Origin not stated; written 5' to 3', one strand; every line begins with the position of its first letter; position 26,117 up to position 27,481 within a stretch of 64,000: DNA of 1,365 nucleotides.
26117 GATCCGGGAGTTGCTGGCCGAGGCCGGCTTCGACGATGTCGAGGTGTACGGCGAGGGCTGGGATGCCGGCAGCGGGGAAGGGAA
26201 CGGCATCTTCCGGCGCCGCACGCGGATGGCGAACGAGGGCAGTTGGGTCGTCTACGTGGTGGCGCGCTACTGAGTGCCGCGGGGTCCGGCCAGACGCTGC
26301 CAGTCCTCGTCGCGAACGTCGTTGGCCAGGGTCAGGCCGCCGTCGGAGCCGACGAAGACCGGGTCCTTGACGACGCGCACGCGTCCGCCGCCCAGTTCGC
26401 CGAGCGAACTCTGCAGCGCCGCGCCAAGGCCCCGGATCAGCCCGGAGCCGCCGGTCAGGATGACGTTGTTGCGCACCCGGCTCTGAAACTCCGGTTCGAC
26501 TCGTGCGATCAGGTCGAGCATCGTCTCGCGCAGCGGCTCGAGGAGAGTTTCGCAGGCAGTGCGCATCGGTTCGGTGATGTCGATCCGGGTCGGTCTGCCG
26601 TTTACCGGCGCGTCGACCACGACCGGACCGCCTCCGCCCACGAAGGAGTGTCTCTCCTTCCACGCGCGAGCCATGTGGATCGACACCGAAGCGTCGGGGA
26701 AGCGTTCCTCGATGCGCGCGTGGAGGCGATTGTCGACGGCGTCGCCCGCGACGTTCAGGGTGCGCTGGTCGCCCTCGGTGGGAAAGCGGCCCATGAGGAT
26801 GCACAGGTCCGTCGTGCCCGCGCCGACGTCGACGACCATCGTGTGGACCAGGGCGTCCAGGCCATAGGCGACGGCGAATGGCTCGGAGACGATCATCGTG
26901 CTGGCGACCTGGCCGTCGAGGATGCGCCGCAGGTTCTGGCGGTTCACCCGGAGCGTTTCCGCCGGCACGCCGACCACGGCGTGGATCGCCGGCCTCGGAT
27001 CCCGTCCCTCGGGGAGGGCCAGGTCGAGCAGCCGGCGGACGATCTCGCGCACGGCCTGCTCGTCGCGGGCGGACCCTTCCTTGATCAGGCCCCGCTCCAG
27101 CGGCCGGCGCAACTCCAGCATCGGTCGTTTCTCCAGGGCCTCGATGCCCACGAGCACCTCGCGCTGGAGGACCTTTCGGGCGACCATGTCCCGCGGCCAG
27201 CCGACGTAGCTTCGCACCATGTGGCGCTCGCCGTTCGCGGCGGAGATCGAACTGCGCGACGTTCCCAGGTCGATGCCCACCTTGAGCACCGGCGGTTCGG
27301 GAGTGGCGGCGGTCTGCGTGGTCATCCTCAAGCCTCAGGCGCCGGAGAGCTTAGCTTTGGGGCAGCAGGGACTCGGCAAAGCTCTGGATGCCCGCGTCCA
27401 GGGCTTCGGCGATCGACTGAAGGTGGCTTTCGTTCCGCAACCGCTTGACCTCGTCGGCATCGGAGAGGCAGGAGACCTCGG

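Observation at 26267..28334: MamK-family actin-like protein co-operonic with a membrane-anchored cell-wall amidase, outside any magnetosome context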

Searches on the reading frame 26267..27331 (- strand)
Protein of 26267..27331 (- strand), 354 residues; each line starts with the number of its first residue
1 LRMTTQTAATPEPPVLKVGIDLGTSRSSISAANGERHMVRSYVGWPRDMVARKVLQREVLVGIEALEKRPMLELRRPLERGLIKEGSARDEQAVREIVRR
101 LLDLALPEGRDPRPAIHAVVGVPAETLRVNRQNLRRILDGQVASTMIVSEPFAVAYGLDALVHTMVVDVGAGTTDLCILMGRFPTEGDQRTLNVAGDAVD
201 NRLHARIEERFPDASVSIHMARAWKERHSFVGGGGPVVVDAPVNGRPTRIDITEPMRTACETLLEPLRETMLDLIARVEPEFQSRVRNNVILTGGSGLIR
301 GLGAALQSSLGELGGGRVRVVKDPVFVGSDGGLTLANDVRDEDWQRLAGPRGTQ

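Call 3: search_protein_families(library=pfam, proteins=[window:26267-27331:-], max_evalue=0.01)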
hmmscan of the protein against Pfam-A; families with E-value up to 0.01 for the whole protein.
window:26267-27331:- (354 aa): 4 families
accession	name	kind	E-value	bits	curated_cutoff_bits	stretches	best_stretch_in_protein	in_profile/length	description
PF06723.19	MreB_Mbl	-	2.9e-16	59.6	27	1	17-331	3-314/327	MreB/Mbl protein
PF00022.25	Actin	-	5.9e-13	48.6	27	2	36-210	27-190/410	Actin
PF25229.1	Salactin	-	7e-06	25.7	27.1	1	143-321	122-314/335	Salactin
PF00012.26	HSP70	-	0.00065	18.5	20.6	0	117-211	135-238/599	Hsp70 protein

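Call 4: search_protein_families(library=ncbifam, proteins=[window:26267-27331:-], max_evalue=0.01)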
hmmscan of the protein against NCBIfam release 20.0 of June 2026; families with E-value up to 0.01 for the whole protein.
window:26267-27331:- (354 aa): 16 families
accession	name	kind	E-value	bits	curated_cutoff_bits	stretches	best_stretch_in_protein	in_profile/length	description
NF040964.1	MamK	subfamily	2.5e-104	349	400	1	16-348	1-331/335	MamK family actin-like protein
NF053558.1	BeeR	equivalog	6.9e-58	196.3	530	1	16-347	1-348/349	BeeR family actin-like protein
NF010539.0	PRK13927.1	subfamily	1.3e-14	53.9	293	1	18-310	9-304/339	rod shape-determining protein MreB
TIGR00904.1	mreB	subfamily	8.7e-11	41.5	365.75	1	73-309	63-303/334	MreB/Mrl family cell shape determining protein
NF010540.1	PRK13929.1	exception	4.9e-09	35.7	515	1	18-309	7-301/334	rod-share determining protein MreBH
NF011660.0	PRK15080.1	equivalog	9.6e-09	34.8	182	1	95-180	76-159/277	ethanolamine utilization protein EutJ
NF053533.1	salactin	equivalog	1.4e-06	27.7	400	1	122-331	101-327/335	actin-like salactin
NF001413.0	PRK00290.1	equivalog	2.8e-05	22.7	648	1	117-197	135-213/625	molecular chaperone DnaK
TIGR02529.1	EutJ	subfamily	5.1e-05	22.8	152.1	1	84-180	32-126/239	ethanolamine utilization protein EutJ family protein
TIGR01991.1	HscA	equivalog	6e-05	21.7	708.55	1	117-210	132-233/600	Fe-S protein assembly chaperone HscA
NF003520.0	PRK05183.1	subfamily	7e-05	21.4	620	0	119-210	154-253/621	Fe-S protein assembly chaperone HscA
TIGR02350.1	prok_dnaK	equivalog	0.00011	20.7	822.55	0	117-200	132-224/596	molecular chaperone DnaK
NF009946.0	PRK13410.1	equivalog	0.00063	18.1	1019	1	92-180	114-205/669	molecular chaperone DnaK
TIGR01174.1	ftsA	equivalog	0.0027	16.8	175.85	1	165-304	199-332/371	cell division protein FtsA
NF053560.1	crenactin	equivalog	0.0053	15.7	630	0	50-177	47-185/422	crenactin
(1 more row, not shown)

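Call 5: search_solved_structures(query=window:26267-27331:-, max_evalue=0.001, show_alignments=2)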
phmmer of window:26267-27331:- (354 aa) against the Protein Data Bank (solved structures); distinct sequences matched with E-value up to 0.001: 25.
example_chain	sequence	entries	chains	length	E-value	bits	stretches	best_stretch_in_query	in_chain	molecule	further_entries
5jyg_A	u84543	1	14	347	2.3e-75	257.3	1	16-350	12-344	Actin-like ATPase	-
5ljv_A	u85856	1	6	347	3.1e-75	256.8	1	16-350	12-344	Actin-like ATPase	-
5ljw_A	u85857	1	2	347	4.3e-75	256.3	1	16-350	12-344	Actin-like ATPase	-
8r2n_A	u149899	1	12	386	1.3e-39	139.7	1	14-349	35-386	Actin/actin family protein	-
4czf_A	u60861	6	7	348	2.1e-09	40.4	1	18-311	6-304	ROD SHAPE-DETERMINING PROTEIN MREB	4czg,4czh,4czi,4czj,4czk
4cze_A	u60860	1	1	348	4.9e-09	39.2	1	18-311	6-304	ROD SHAPE-DETERMINING PROTEIN MREB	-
4czl_A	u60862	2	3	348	6.9e-09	38.7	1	18-311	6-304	ROD SHAPE-DETERMINING PROTEIN MREB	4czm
7zpt_M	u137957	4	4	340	2e-08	37.1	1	19-306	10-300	Cell shape-determining protein MreB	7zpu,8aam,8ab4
8azg_M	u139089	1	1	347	2.1e-08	37.1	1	19-306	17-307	Cell shape-determining protein MreB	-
1jce_A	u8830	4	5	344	5.2e-08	35.8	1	18-311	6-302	ROD SHAPE-DETERMINING PROTEIN MREB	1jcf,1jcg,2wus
5nw4_G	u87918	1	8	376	1.9e-06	30.6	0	30-228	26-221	Arp1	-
5adx_A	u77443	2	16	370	2.1e-06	30.5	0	33-228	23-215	ACTIN RELATED PROTEIN 1 | DYNACTIN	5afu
30dr_A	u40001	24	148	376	2.2e-06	30.5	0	30-227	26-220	ARP1 actin related protein 1 homolog A | Alpha-centractin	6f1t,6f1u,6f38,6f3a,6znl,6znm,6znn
2p9k_B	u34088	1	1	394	4.7e-05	26.1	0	26-202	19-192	Actin-like protein 2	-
9y6s_6l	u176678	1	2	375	6.9e-05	25.5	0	23-84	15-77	Actin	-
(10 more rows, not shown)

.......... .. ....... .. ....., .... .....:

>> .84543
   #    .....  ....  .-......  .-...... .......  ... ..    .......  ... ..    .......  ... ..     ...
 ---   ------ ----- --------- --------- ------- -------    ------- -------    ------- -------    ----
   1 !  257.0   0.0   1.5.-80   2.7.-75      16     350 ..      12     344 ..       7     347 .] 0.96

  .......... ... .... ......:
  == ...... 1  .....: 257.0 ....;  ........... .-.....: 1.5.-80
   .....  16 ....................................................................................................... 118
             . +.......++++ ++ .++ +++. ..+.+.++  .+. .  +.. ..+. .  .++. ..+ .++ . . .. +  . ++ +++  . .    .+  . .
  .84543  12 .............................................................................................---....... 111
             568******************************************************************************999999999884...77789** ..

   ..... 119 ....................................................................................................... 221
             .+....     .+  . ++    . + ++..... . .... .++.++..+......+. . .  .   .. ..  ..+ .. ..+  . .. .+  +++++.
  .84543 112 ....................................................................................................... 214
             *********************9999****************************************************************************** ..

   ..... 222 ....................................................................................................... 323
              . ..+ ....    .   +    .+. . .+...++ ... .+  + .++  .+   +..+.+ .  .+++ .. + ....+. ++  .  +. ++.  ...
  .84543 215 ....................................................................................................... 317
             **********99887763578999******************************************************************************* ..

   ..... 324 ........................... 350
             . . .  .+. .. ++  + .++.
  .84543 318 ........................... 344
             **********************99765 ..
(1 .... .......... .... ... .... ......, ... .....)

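Call 6: find_homologous_proteins(query=window:26267-27331:-, max_evalue=1e-10)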
Query window:26267-27331:- (354 aa): 5126 proteins with E <= 1e-10 among 8000 candidates; the best 120 are listed.
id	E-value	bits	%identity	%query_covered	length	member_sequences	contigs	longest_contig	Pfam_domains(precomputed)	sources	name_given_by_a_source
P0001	3.4e-208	709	91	99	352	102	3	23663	PF06723.20,PF25229.2,PF00022.26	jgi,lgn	-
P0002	6.3e-195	665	88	98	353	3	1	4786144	PF06723.20,PF25229.2,PF00022.26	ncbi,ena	-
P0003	5.9e-181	619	83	97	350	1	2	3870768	PF25216.1,PF06723.20,PF25229.2,PF00022.26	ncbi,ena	-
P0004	6.5e-181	619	82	98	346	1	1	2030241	PF06723.20,PF25229.2,PF00022.26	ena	-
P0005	4.5e-180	616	82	97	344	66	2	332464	PF06723.20,PF25229.2,PF00022.26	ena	-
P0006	2.0e-178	611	85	99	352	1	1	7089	PF06723.20,PF00022.26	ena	-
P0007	1.2e-177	608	81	97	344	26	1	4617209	PF06723.20,PF25229.2,PF00022.26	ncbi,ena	-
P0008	4.6e-175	600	81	97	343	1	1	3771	PF06723.20,PF25229.2,PF00022.26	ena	-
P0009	6.9e-169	580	60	69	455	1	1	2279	PF06723.20,PF14450.13,PF00022.26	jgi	-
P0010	8.7e-169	579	76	99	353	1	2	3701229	PF06723.20,PF25229.2,PF00022.26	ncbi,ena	-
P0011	2.6e-159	548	81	88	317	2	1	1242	PF06723.20,PF25229.2,PF00022.26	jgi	-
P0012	1.0e-145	503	66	96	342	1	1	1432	PF06723.20,PF25229.2,PF00022.26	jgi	jgi:rod shape-determining protein MreB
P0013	2.2e-145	502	65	97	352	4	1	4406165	PF06723.20,PF25229.2,PF00022.26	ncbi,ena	-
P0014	2.4e-144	499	68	94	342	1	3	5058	PF06723.20,PF00022.26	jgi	jgi:rod shape-determining protein MreB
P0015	4.2e-144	498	66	95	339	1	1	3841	PF06723.20,PF00022.26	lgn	-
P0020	2.9e-141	489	65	94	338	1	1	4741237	PF06723.20,PF25229.2,PF00022.26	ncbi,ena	-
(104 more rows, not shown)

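Call 9: find_related_loci(query=A1, collection=genome_contigs, flank=6000)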
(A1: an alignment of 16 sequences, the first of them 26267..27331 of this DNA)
Query A1 (354 aa) in genome_contigs; peptide patterns used: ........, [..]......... (x = any residue, [..] = any of these).
600 stretches matched a pattern (row limit reached: there are more); 381 encode a relative of the query (tblastn E <= 1e-3); the best 80 are kept; 80 distinct loci.
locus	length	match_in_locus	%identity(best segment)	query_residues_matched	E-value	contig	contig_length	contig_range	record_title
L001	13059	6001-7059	92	2-354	0e+0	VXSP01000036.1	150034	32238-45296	MAG: Holophagales bacterium isolate SB0665_bin_19 NODE_67_length_150034_cov_31.909881, whole genome shotgun sequence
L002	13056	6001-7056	95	3-354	0e+0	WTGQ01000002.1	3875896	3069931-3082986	MAG: Acidobacteria bacterium isolate CO36388bin_9 NODE_1_length_3875896_cov_1713.578510, whole genome shotgun sequence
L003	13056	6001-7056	91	3-354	0e+0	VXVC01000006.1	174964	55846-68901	MAG: Holophagales bacterium isolate SB0667_bin_1 NODE_17_length_174964_cov_24.507475, whole genome shotgun sequence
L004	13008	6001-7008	88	14-349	0e+0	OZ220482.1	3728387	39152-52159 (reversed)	MAG: Thermoanaerobaculia bacterium isolate 1ba308f5-42e2-4878-81ff-2dc7ade272f8 genome assembly, chromosome: 1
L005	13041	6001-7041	82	2-348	0e+0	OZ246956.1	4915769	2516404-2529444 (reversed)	MAG: Thermoanaerobaculia bacterium isolate 44e70480-f7af-46fd-94ad-8fb40e9277de genome assembly, chromosome: 1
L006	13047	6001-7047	89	2-350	0e+0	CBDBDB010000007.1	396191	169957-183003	MAG: Candidatus Multivorans sp. isolate 25506e0c-16aa-497e-894a-3d9cdfe247fa genome assembly, contig: contig_7, whole ge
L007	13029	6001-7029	83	5-348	0e+0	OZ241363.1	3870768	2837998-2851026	MAG: Thermoanaerobaculia bacterium isolate de5f37eb-6fa9-41ea-8e58-9d05c82dbc85 genome assembly, chromosome: 1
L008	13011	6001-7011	84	15-351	1e-180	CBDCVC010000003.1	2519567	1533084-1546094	MAG: Candidatus Multivorans sp. isolate d43f0643-08c3-4d58-9c0e-53586e9ec49c genome assembly, contig: contig_3, whole ge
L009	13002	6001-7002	84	15-348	1e-179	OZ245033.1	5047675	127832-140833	MAG: Candidatus Multivorans sp. isolate ccabee53-d9e3-4e52-b566-adb1483e4997 genome assembly, chromosome: 1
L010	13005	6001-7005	83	15-349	9e-177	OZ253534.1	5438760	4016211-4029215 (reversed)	MAG: Candidatus Multivorans sp. isolate be2d7f3f-f219-46b2-8ad1-06fdd0eb2387 genome assembly, chromosome: 1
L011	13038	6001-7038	80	2-349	5e-170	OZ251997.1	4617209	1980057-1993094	MAG: Candidatus Multivorans sp. isolate 0020eb3c-7439-4c9e-8c72-55202c0a045f genome assembly, chromosome: 1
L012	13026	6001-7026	65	7-348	1e-150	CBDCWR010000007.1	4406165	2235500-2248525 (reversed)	MAG: Candidatus Multivoraceae bacterium isolate 652d70b7-ea99-405b-b753-5a6e501b7d32 genome assembly, contig: contig_7,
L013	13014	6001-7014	66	12-348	2e-146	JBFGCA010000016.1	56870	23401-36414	MAG: Thermoanaerobaculia bacterium isolate Mix_sand01.2020.11.Z.57 k141_578969_length_56870_cov_17.3242, whole genome sh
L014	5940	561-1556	66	16-349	9e-147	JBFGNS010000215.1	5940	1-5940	MAG: Thermoanaerobaculia bacterium isolate Mix_sand03.2021.01.Z.37 k141_680033_length_5940_cov_13.9052, whole genome sho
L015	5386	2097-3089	64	15-348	3e-143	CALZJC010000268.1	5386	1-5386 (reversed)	MAG: Thermoanaerobaculia bacterium isolate FO_M_Acidobacteriota_08.1 genome assembly, contig: scaffold_14094, whole geno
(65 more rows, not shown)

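Call 21: search_protein_representatives(protein=window:26267-27331:-)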
Query: 354 residues. Proteins with E-value up to 0.001 (for the whole library): 966; up to 1e-10: 495; up to 1e-30: 156. The best 150 are listed.
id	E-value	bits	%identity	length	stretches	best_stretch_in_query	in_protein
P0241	6.3e-129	446.5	60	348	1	9-348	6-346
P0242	5.7e-98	344.8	50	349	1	16-346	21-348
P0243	8.7e-92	324.4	63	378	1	14-259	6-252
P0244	2.4e-91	323.0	64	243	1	14-253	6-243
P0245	1.2e-89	317.4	59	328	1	15-267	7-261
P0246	1.5e-84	300.6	43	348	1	6-347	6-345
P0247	5.4e-80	285.7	46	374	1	9-348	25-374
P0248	7.7e-78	278.6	46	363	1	14-347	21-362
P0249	1.9e-77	277.3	64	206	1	140-341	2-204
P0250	1.7e-76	274.2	43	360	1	16-352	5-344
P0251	1.2e-74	268.1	43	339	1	15-348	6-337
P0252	2.5e-73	263.7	41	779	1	13-345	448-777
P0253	8.0e-73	262.1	40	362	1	11-346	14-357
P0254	1.9e-72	260.8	40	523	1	12-346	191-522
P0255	3.8e-72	259.9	40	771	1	12-347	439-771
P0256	6.5e-72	259.1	43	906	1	11-346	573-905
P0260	4.0e-71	256.5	40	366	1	14-345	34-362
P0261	3.8e-70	253.3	41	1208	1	12-346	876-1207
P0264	3.4e-69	250.2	39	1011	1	12-346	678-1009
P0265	1.6e-68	248.0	38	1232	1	12-346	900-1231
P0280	5.7e-62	226.4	40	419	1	9-345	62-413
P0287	1.2e-59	218.7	40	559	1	16-346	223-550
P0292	3.8e-58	213.8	35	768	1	13-349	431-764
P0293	7.3e-58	212.9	37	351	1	15-347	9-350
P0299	1.7e-55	205.1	37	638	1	15-344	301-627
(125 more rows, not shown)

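Call 25: search_solved_structures(query=window:26267-27331:-, max_evalue=1e-8, show_alignments=5)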
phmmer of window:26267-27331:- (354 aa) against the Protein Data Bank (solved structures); distinct sequences matched with E-value up to 1e-8: 7.
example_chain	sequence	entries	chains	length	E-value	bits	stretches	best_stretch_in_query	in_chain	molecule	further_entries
5jyg_A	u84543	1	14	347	2.3e-75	257.3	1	16-350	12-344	Actin-like ATPase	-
5ljv_A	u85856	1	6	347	3.1e-75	256.8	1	16-350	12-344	Actin-like ATPase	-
5ljw_A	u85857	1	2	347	4.3e-75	256.3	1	16-350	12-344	Actin-like ATPase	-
8r2n_A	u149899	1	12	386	1.3e-39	139.7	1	14-349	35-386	Actin/actin family protein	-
4czf_A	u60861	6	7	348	2.1e-09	40.4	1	18-311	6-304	ROD SHAPE-DETERMINING PROTEIN MREB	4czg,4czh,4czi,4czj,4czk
4cze_A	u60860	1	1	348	4.9e-09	39.2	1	18-311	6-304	ROD SHAPE-DETERMINING PROTEIN MREB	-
4czl_A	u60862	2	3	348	6.9e-09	38.7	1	18-311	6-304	ROD SHAPE-DETERMINING PROTEIN MREB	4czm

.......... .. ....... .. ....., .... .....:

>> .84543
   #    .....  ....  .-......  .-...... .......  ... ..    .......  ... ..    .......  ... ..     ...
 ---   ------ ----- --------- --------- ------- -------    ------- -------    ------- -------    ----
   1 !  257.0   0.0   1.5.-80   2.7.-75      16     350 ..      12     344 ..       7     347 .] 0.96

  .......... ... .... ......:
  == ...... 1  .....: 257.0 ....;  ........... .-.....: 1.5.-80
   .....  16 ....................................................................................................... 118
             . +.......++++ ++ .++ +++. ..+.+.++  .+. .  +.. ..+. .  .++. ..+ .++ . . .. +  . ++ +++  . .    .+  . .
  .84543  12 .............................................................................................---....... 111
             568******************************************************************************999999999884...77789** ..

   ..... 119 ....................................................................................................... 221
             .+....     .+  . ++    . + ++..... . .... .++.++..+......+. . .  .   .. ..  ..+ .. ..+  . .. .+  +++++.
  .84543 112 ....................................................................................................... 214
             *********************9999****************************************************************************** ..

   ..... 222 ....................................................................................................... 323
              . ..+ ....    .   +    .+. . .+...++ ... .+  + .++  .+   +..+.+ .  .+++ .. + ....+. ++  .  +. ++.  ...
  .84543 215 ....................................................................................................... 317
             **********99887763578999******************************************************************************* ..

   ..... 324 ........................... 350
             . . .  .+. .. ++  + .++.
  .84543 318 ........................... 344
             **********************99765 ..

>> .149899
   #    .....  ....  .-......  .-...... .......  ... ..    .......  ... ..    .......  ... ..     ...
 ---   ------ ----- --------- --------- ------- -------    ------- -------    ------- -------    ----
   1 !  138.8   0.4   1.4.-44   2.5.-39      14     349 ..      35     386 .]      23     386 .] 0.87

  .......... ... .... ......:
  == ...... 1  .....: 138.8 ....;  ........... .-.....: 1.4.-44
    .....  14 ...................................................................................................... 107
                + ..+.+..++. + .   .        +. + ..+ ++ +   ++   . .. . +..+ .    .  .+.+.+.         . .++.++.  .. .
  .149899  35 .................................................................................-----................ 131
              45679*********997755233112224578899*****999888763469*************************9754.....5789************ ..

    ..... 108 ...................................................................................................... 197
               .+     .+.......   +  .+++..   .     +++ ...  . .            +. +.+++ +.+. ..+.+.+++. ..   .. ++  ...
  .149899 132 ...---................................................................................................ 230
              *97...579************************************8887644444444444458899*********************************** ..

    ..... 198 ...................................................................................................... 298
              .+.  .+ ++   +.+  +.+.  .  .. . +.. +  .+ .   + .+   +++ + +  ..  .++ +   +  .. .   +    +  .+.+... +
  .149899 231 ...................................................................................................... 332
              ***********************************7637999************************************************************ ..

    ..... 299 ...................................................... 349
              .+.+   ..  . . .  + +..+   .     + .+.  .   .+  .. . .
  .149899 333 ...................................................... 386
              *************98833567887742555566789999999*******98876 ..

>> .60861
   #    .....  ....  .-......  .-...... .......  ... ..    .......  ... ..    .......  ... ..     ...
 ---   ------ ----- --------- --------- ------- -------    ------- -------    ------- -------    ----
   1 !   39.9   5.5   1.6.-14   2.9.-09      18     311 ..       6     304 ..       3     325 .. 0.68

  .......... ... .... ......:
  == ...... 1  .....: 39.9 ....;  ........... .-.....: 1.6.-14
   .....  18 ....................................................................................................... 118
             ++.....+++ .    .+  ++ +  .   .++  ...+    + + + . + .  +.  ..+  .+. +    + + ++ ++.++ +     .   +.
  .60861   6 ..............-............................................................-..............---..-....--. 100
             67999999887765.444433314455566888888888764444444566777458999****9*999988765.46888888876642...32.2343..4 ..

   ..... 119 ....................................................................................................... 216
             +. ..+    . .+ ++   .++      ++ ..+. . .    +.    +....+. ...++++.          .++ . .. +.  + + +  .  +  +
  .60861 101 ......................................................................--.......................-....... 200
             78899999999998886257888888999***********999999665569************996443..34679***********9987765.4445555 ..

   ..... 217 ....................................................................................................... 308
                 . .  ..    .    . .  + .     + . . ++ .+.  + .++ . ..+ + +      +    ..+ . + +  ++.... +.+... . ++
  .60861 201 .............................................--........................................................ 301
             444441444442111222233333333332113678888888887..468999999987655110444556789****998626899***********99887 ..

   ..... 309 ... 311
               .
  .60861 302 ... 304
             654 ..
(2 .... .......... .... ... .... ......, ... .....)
